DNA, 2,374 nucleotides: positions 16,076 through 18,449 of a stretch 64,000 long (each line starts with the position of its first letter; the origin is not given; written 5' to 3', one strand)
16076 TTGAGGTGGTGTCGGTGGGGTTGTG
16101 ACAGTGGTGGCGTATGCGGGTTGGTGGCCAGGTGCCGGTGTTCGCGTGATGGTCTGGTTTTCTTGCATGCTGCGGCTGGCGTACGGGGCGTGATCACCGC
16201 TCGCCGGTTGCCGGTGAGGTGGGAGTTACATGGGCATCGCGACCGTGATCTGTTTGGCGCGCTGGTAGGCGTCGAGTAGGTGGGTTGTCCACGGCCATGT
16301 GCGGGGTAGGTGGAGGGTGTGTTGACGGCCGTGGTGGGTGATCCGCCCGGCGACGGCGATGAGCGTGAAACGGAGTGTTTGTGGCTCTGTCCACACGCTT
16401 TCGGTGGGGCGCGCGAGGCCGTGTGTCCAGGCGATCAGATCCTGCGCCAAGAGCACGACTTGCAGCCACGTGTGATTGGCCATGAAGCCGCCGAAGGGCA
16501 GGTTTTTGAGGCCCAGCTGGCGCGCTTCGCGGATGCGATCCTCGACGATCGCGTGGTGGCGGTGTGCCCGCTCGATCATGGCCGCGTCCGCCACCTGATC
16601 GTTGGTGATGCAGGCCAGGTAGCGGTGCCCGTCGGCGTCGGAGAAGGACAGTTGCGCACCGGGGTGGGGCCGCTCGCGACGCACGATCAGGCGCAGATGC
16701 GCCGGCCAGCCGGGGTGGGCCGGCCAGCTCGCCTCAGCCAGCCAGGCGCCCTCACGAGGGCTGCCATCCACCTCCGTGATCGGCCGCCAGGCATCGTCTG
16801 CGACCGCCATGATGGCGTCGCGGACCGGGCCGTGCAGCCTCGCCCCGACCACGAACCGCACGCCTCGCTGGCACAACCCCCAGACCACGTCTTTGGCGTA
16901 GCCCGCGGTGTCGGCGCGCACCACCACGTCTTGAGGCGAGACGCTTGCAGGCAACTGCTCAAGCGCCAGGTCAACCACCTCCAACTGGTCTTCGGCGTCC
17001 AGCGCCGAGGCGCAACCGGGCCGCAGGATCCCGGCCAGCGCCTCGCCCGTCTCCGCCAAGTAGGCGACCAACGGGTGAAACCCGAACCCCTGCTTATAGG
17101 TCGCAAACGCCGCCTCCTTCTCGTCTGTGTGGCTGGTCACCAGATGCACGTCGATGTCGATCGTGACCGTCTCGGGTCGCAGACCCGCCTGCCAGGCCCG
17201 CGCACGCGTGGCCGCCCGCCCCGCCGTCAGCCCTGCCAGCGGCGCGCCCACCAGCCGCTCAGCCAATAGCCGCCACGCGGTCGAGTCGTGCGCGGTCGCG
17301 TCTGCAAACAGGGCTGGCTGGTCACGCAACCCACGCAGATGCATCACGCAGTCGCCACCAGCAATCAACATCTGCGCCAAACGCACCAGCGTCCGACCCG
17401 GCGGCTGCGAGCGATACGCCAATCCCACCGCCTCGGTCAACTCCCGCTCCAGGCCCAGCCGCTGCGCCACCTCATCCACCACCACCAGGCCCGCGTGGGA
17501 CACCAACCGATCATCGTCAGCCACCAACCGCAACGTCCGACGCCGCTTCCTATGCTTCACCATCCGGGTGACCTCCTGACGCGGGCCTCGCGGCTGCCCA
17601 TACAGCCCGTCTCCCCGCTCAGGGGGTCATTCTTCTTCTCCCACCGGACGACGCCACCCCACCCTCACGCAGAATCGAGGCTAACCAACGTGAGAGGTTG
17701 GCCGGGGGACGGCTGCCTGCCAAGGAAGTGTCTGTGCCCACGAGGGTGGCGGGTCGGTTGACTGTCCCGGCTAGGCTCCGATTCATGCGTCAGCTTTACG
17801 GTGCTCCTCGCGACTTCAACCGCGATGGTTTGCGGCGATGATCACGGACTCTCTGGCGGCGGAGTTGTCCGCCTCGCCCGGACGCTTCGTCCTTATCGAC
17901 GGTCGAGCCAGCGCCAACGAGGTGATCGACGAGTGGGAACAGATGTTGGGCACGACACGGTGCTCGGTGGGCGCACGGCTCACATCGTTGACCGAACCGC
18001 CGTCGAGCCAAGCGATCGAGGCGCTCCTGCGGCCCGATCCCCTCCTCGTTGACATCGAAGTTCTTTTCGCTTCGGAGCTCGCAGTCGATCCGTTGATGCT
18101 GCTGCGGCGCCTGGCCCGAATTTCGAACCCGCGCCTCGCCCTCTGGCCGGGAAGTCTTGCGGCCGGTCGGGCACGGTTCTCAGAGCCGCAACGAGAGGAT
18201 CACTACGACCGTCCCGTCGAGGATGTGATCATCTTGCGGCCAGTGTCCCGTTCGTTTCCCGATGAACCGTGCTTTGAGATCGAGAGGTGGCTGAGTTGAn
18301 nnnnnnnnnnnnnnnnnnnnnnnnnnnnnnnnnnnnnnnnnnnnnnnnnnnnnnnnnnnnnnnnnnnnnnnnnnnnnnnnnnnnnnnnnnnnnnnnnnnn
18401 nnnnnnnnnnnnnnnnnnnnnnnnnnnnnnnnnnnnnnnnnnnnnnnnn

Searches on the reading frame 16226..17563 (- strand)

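Call 41: search_protein_families(library=pfam, proteins=[window:16226-17563:-], max_evalue=0.001)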
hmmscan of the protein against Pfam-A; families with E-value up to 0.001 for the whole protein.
window:16226-17563:- (445 aa): 2 families
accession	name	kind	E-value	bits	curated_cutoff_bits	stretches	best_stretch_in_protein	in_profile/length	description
PF13701.12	DDE_Tnp_1_4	-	1.1e-55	189.1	34.7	1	5-438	3-432/435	Transposase DDE domain group 1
PF01609.27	DDE_Tnp_1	-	0.00029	21.1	23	1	132-373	4-197/200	Transposase DDE domain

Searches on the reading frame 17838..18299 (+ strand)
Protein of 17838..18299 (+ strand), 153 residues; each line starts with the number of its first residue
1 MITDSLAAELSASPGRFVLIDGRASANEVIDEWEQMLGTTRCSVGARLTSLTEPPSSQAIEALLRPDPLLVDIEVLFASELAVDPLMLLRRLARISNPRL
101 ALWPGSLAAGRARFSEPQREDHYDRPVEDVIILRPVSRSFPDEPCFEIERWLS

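Call 41: search_protein_families(library=pfam, proteins=[window:17838-18299:+], max_evalue=0.001)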
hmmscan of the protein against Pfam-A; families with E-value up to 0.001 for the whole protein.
window:17838-18299:+ (153 aa): 0 families

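Call 49: search_protein_families(library=padloc, proteins=[window:17838-18299:+], max_evalue=0.00001)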
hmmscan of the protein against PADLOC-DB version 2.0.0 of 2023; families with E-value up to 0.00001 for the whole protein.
window:17838-18299:+ (153 aa): 2 families
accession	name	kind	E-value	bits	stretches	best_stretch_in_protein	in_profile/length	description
PDLC02497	BrxF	-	3.6e-08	31.4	1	68-130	85-147/158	BrxF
PDLC02496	BrxF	-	5.8e-08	30.9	1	69-134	89-153/158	BrxF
